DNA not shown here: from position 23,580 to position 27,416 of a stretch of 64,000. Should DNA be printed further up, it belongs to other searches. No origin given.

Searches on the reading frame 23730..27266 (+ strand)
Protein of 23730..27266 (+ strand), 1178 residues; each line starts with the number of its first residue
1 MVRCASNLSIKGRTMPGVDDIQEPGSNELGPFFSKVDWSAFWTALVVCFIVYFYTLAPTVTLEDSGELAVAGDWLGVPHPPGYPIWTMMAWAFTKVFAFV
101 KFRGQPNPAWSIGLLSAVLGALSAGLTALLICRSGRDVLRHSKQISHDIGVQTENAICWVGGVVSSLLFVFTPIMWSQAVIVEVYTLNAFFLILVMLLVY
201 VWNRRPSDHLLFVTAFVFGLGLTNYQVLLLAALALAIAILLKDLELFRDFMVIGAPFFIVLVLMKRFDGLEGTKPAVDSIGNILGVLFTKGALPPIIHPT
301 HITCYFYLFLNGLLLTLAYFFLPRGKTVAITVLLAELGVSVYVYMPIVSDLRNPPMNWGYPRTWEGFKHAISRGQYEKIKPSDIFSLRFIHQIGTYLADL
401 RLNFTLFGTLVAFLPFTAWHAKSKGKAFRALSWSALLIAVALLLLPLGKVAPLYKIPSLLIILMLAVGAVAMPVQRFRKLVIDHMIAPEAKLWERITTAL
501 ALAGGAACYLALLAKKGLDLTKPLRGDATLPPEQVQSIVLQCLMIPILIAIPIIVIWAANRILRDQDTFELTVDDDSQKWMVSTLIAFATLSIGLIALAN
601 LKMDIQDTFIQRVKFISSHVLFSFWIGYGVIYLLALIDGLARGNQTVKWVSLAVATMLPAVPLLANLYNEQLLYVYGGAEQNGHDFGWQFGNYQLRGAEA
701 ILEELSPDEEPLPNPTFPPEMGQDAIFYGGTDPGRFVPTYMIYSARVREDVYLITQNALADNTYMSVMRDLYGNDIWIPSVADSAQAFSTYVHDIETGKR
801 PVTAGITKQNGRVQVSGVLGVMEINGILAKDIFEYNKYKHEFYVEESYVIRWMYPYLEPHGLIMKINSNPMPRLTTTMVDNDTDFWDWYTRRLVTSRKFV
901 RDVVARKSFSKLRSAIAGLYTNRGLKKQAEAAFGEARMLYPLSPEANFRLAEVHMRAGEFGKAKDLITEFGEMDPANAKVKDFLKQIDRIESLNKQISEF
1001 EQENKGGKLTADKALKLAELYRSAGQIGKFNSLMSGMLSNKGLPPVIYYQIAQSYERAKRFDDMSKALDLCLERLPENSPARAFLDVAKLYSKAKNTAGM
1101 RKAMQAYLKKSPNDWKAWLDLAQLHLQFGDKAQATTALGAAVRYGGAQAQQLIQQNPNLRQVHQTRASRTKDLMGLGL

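Call 49: search_protein_families(library=ncbifam, proteins=[window:23730-27266:+], max_evalue=0.1)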
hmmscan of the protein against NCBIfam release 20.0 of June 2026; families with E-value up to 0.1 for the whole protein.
window:23730-27266:+ (1178 aa): 12 families
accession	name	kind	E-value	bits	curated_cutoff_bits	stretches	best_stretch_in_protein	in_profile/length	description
TIGR02917.1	PEP_TPR_lipo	equivalog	4.9e-15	54.5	312.2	1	916-1134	471-688/899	XrtA/PEP-CTERM system TPR-repeat protein PrsT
TIGR03939.1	PGA_TPR_OMP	equivalog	4.9e-07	28.4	366.65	1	911-1014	430-533/800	poly-beta-1,6 N-acetyl-D-glucosamine export porin PgaA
TIGR02521.1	type_IV_pilW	equivalog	1.1e-06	28.4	154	2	1060-1152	114-206/234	type IV pilus biogenesis/stability protein PilW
NF033920.0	C39_PA2778_fam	equivalog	2e-06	27.4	150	1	1045-1144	156-253/255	PA2778 family cysteine peptidase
TIGR02552.1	LcrH_SycD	equivalog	1.2e-05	25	104.8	1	916-987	58-129/136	SycD/LcrH family type III secretion system chaperone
NF052400.1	M48_BAM_BepA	equivalog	0.0035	16.2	570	1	944-1161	244-457/483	beta-barrel assembly-enhancing protease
NF047371.1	FlcA_CTERM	equivalog_domain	0.0056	15.2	300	0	992-1151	282-383/646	periplasmic flagellar collar protein FlcA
NF008756.0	PRK11788.1-4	equivalog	0.025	13.6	474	0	907-1051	177-326/389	lipopolysaccharide assembly protein LapB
NF040959.1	MamA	equivalog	0.032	13.7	200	0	920-1001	81-163/204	magnetosome protein MamA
NF040561.1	PrimPol_Msp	equivalog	0.044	12.3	200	0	1077-1143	21-87/515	CRISPR-associated primase-polymerase type A1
NF052304.1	CdsG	equivalog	0.048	13.9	170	0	1066-1132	63-126/133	CdsG family type III secretion system protein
NF047936.1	antiphage_GapS6b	subfamily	0.081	10.6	850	0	951-1135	349-532/1089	GapS6b family protein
